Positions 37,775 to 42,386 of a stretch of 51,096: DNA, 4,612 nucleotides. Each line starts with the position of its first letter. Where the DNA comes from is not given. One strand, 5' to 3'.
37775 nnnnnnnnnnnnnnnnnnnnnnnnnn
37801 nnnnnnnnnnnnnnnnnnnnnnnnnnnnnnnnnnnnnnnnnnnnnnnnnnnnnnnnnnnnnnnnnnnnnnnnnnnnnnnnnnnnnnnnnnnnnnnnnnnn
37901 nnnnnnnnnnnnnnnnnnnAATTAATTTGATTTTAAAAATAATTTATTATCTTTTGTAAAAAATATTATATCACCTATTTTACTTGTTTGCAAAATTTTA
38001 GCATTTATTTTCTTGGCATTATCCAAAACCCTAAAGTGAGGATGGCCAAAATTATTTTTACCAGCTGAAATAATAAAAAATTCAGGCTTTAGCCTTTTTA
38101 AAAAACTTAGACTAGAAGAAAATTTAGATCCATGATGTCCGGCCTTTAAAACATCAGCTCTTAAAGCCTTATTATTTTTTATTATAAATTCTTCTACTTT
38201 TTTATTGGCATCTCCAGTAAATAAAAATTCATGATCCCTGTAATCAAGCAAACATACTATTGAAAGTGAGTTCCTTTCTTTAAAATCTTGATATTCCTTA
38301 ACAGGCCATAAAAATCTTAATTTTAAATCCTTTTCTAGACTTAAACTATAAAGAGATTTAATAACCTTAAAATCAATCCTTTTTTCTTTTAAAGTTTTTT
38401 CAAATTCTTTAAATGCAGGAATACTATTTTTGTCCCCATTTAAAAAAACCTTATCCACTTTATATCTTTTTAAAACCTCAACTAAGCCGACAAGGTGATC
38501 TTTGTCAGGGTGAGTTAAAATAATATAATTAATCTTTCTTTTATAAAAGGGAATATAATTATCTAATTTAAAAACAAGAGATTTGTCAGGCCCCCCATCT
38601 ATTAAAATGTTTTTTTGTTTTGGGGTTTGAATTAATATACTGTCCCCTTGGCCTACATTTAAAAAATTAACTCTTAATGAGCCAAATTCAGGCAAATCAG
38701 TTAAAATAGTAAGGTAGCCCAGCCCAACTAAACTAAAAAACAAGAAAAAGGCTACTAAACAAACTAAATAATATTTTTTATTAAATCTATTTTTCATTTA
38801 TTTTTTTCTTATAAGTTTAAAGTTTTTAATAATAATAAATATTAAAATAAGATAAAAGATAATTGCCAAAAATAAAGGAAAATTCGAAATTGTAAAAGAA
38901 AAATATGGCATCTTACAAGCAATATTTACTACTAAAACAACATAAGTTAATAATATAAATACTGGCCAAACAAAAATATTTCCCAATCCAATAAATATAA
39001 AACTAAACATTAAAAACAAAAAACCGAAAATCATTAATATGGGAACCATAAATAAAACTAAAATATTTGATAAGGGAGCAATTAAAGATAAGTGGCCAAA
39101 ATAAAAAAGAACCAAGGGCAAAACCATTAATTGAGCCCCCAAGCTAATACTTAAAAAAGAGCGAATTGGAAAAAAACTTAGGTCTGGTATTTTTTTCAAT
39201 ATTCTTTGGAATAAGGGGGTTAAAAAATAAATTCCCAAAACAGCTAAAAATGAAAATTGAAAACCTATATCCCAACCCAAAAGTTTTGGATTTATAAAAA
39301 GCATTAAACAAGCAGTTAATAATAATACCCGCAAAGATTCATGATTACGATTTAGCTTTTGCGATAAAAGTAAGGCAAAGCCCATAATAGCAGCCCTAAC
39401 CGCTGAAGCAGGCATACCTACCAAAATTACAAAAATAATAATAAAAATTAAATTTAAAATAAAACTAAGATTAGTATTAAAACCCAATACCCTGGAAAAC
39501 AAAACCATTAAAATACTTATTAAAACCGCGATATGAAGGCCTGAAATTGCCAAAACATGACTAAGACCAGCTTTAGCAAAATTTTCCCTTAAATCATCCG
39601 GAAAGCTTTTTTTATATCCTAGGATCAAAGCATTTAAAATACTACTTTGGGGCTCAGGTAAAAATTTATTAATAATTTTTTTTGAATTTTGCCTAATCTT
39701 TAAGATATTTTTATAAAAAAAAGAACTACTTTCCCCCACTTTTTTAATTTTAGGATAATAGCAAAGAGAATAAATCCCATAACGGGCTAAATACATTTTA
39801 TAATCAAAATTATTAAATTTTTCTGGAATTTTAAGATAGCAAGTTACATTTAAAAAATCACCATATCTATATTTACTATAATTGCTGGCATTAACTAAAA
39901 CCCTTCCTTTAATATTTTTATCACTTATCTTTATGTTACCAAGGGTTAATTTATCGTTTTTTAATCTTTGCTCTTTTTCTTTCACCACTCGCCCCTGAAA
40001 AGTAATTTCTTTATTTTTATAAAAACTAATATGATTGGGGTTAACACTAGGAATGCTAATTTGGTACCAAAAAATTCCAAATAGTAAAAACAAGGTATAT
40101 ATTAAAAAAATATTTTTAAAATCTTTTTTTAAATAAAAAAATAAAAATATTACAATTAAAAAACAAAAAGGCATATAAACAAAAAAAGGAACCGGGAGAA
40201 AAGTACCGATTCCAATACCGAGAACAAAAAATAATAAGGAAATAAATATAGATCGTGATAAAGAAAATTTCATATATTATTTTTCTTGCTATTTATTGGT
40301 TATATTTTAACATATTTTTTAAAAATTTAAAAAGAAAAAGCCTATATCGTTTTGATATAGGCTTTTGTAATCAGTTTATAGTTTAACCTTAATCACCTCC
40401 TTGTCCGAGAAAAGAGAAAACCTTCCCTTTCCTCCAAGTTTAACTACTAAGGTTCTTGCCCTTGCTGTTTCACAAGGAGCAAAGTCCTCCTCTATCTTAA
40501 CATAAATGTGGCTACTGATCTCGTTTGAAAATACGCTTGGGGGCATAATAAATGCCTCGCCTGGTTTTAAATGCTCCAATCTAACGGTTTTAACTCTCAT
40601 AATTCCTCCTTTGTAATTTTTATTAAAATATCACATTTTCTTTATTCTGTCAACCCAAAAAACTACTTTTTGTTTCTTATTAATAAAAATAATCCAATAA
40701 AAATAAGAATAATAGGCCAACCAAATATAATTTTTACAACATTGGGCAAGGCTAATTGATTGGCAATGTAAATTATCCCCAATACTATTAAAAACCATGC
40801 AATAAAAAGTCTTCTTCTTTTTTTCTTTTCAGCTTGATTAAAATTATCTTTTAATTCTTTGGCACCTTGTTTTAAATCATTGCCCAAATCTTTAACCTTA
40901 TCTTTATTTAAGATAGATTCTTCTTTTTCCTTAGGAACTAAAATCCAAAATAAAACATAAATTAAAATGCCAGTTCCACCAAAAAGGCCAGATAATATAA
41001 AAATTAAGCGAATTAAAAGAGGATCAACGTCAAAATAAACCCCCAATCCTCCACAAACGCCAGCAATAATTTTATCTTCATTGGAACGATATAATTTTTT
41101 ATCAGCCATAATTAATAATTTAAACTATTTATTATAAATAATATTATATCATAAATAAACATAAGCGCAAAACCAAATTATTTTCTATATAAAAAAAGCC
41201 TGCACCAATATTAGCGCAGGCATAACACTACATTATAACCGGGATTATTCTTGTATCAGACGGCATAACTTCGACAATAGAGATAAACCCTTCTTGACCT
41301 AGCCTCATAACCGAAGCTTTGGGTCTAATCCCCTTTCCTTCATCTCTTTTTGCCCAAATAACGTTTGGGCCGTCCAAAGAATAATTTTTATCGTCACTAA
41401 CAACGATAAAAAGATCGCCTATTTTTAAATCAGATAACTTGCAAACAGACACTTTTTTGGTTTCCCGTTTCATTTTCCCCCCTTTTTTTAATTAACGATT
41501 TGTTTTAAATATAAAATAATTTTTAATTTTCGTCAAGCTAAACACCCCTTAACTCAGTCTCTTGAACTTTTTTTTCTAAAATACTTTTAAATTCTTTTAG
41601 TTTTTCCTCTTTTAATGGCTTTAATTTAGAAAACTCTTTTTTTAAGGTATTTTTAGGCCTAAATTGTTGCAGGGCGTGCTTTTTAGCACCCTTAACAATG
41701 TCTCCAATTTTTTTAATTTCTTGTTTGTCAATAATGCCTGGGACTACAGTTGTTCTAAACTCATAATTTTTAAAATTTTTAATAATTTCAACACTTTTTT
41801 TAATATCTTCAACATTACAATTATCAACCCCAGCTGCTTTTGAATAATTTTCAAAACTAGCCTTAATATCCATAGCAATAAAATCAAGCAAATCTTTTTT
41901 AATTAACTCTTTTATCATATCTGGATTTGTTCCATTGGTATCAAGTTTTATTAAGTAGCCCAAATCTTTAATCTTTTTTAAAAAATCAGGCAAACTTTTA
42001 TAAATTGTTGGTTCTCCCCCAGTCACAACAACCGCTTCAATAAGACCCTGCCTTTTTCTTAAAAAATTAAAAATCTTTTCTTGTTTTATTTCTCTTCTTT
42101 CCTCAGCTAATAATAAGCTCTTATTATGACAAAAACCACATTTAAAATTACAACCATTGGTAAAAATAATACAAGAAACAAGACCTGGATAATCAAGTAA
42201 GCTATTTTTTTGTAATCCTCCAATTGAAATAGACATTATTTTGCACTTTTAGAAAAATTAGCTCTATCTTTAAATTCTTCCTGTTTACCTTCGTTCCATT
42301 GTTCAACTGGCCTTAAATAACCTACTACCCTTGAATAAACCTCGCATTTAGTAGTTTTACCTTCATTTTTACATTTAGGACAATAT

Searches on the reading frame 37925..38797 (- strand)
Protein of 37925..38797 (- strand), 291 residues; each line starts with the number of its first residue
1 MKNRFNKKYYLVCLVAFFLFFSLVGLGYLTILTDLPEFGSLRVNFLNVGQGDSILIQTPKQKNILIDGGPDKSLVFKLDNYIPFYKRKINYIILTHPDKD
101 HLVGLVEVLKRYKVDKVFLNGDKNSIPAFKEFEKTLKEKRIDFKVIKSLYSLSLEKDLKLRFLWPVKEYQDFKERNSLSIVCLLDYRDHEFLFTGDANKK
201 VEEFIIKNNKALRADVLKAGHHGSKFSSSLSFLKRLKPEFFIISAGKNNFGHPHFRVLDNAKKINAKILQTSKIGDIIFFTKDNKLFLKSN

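Call 21: search_protein_families(library=pfam, proteins=[window:37925-38797:-], max_evalue=0.001)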
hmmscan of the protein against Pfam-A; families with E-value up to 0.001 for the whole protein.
window:37925-38797:- (291 aa): 2 families
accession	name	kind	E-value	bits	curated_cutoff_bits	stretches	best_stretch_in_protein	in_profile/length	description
PF00753.33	Lactamase_B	-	7e-15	55.9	22.7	1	47-243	2-192/196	Metallo-beta-lactamase superfamily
PF12706.13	Lactamase_B_2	-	9.9e-05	22.5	27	1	63-198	2-144/200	Beta-lactamase superfamily domain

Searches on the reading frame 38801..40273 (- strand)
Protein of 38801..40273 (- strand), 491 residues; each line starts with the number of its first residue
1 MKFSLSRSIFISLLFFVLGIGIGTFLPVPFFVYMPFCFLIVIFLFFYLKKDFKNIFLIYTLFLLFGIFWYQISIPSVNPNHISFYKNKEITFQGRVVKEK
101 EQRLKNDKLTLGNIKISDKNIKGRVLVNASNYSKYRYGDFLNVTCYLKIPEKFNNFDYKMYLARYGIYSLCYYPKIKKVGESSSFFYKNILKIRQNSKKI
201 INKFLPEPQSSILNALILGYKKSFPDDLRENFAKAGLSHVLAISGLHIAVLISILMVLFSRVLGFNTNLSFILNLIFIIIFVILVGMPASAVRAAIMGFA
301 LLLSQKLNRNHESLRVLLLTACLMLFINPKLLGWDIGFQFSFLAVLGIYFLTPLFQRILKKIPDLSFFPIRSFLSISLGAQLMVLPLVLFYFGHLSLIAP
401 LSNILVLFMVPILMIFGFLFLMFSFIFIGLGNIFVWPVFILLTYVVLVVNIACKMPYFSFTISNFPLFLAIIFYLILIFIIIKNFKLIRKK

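Call 21: search_protein_families(library=pfam, proteins=[window:38801-40273:-], max_evalue=0.001)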
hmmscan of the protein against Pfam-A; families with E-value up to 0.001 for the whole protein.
window:38801-40273:- (491 aa): 2 families
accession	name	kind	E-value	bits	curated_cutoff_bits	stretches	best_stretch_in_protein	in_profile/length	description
PF03772.21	Competence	-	4.4e-53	180.8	23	1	216-482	1-265/270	Competence protein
PF13567.11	DUF4131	-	2.1e-23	83.2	31.6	1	26-177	3-163/165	Domain of unknown function (DUF4131)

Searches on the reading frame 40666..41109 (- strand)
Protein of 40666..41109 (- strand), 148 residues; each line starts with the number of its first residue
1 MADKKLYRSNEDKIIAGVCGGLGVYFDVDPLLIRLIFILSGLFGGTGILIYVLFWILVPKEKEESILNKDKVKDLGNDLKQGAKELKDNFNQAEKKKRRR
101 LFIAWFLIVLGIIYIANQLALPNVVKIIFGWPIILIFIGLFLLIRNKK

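Call 22: search_protein_families(library=pfam, proteins=[window:40666-41109:-], max_evalue=0.001)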
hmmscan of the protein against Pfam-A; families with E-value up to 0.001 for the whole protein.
window:40666-41109:- (148 aa): 3 families
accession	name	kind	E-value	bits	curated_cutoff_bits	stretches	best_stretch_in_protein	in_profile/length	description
PF04024.17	PspC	-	1.7e-25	89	25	1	4-61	1-58/58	PspC domain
PF22570.1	LiaF-TM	-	1.2e-05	26.5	27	1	102-146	1-45/98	LiaF transmembrane domain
PF07690.21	MFS_1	-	4.3e-05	23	33.4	1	17-143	138-249/347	Major Facilitator Superfamily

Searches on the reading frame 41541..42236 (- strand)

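Call 22: search_protein_families(library=pfam, proteins=[window:41541-42236:-], max_evalue=0.001)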
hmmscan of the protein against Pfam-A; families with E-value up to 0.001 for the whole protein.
window:41541-42236:- (232 aa): 2 families
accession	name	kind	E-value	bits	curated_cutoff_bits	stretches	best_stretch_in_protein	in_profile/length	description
PF04055.27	Radical_SAM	-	1.4e-22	81.1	29.5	1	23-171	1-157/166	Radical SAM superfamily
PF13353.11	Fer4_12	-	3.4e-09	37.5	22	1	20-132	6-121/137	4Fe-4S single cluster domain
